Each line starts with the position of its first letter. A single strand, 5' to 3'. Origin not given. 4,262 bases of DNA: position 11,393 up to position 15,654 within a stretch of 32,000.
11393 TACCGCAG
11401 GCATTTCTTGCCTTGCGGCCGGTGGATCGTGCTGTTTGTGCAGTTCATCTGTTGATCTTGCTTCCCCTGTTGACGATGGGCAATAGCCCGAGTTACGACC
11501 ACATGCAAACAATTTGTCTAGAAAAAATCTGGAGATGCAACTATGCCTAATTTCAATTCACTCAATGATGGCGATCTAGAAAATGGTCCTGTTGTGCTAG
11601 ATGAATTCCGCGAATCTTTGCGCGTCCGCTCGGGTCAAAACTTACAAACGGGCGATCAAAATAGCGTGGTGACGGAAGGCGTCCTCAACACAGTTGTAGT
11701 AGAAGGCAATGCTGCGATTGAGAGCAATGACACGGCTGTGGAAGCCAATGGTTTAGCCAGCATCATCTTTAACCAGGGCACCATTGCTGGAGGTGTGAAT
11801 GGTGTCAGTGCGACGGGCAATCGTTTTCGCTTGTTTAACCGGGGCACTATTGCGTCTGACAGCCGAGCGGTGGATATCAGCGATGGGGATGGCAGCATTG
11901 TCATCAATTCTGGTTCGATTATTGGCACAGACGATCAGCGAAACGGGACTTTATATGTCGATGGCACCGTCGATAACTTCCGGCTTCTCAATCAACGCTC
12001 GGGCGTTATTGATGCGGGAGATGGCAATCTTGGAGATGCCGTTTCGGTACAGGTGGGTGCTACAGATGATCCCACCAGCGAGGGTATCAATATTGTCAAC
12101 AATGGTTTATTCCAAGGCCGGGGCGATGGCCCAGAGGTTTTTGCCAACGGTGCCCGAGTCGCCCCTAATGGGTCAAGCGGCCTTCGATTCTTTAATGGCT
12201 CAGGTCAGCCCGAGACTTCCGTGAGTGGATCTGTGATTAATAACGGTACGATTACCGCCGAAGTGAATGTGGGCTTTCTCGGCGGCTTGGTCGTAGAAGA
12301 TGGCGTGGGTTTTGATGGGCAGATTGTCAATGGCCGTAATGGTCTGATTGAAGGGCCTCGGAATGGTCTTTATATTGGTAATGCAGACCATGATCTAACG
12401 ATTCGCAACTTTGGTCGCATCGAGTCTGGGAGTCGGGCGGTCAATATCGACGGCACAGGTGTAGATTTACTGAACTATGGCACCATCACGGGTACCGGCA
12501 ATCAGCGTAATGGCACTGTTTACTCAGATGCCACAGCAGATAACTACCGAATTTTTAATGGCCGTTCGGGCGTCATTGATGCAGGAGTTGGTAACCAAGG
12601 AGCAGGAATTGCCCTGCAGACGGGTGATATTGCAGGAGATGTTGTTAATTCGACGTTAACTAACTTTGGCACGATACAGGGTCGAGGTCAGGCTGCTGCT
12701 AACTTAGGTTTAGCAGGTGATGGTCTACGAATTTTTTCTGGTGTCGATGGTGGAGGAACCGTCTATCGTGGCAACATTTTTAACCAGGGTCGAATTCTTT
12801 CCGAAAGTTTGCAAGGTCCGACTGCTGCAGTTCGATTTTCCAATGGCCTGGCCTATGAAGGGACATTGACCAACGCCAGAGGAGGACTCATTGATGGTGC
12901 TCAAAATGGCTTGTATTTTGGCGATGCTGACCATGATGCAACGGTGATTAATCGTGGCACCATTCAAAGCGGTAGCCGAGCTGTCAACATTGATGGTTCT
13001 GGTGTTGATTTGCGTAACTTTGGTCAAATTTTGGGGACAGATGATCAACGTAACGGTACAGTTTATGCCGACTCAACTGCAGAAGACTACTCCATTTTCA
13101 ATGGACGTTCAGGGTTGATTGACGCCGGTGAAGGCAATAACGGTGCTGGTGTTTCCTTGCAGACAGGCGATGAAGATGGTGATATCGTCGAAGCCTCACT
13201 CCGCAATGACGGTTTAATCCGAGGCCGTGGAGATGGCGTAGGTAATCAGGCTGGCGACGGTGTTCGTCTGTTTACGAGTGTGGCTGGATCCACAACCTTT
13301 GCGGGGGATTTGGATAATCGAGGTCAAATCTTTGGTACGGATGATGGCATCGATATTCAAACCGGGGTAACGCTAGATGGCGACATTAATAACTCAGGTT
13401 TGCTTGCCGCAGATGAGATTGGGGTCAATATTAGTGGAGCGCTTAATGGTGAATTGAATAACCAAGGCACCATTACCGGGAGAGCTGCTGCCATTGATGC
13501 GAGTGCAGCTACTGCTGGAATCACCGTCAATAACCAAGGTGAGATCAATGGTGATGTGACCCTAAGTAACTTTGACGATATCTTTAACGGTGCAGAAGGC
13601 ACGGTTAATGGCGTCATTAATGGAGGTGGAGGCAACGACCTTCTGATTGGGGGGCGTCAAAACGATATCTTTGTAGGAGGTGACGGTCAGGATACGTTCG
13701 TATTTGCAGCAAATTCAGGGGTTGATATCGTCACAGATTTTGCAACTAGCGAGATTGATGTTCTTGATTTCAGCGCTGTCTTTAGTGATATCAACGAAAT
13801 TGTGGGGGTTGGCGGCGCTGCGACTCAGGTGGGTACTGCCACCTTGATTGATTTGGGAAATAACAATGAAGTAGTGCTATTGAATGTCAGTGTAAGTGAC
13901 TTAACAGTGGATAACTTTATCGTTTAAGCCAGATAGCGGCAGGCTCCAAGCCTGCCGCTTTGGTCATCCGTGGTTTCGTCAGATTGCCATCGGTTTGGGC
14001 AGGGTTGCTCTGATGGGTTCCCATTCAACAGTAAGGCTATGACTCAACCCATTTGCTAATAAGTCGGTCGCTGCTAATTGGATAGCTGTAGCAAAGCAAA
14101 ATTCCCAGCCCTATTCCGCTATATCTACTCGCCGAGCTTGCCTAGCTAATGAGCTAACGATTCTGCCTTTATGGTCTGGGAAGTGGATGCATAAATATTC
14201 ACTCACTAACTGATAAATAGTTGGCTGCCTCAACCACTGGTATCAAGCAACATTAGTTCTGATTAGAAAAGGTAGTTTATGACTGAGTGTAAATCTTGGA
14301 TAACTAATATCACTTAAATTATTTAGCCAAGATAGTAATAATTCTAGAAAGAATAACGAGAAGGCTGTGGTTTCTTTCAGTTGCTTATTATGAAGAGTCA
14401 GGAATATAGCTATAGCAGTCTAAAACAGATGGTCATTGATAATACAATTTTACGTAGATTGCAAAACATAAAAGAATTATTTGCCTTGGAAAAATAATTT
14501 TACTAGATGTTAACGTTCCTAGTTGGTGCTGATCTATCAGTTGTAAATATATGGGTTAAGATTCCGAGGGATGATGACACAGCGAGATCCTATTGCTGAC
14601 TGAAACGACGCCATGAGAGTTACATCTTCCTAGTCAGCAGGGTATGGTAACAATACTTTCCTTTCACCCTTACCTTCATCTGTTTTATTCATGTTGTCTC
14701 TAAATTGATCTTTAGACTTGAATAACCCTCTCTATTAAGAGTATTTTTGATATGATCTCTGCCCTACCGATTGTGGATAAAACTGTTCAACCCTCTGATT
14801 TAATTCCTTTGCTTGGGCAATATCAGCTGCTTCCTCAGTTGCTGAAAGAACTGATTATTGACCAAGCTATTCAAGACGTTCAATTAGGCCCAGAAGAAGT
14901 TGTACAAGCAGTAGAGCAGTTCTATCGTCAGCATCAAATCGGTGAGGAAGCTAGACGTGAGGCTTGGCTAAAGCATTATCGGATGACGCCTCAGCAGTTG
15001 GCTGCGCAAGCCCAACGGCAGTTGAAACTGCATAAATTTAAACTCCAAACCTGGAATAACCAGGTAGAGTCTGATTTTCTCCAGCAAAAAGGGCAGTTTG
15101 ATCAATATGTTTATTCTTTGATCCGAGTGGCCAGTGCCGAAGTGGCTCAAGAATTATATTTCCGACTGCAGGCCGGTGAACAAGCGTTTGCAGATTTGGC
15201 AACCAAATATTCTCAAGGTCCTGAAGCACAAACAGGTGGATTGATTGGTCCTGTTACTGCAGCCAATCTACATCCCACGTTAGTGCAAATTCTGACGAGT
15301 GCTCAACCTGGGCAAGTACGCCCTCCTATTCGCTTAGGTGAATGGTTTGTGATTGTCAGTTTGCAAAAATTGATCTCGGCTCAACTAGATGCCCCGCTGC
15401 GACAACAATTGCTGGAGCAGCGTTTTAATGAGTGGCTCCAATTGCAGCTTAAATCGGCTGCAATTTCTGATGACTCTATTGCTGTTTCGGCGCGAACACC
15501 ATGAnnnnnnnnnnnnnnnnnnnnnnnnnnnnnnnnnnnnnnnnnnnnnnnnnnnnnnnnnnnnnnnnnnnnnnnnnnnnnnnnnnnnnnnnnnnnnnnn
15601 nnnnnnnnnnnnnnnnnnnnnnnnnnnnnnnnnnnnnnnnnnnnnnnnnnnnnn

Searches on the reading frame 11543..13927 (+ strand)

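Call 7: search_protein_families(library=pfam, proteins=[window:11543-13927:+], max_evalue=0.01)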
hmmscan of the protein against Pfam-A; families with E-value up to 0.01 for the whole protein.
window:11543-13927:+ (794 aa): 0 families

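Call 19: search_protein_families(library=ncbifam, proteins=[window:11543-13927:+], max_evalue=0.01)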
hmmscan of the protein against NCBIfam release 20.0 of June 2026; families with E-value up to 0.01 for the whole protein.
window:11543-13927:+ (794 aa): 1 family
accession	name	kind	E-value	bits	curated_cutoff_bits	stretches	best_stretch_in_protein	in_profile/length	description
NF052454.1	BtaGlycanEglC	equivalog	1.3e-10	40.9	700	1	688-792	108-208/459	endo-1,3-1,4-beta-glycanase EglC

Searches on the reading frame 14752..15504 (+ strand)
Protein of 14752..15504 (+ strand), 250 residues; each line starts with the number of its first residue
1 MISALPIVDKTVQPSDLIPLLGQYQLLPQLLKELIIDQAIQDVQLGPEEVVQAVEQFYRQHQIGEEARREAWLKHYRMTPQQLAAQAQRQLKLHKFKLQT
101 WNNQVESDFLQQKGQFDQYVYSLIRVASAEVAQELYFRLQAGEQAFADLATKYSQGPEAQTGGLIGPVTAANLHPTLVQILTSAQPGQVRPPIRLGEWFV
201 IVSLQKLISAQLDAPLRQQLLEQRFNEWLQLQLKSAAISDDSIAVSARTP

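Call 7: search_protein_families(library=pfam, proteins=[window:14752-15504:+], max_evalue=0.01)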
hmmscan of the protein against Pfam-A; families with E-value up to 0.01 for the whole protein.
window:14752-15504:+ (250 aa): 3 families
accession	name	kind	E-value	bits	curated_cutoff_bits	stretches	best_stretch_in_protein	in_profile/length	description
PF00639.27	Rotamase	-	1.3e-11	45.8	21.7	1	128-205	18-96/97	PPIC-type PPIASE domain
PF13145.12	Rotamase_2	-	7.6e-07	30.4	27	1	111-211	12-112/121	PPIC-type PPIASE domain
PF13616.12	Rotamase_3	-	7.9e-06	26.9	22.5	1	130-194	38-102/116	PPIC-type PPIASE domain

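Call 19: search_protein_families(library=ncbifam, proteins=[window:14752-15504:+], max_evalue=0.01)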
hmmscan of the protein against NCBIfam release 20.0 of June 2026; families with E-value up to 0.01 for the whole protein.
window:14752-15504:+ (250 aa): 3 families
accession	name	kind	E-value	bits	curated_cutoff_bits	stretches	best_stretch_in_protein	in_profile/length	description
TIGR04500.1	PpiC_rel_mature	subfamily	4.2e-14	52.6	180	1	21-238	111-335/340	TIGR04500 family putative peptide maturation system protein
TIGR02933.1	nifM_nitrog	equivalog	4.5e-10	39.8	168.2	1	48-202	58-216/256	nitrogen fixation protein NifM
NF008038.0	PRK10770.1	equivalog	0.00041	19.3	394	1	131-205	198-271/431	peptidylprolyl isomerase SurA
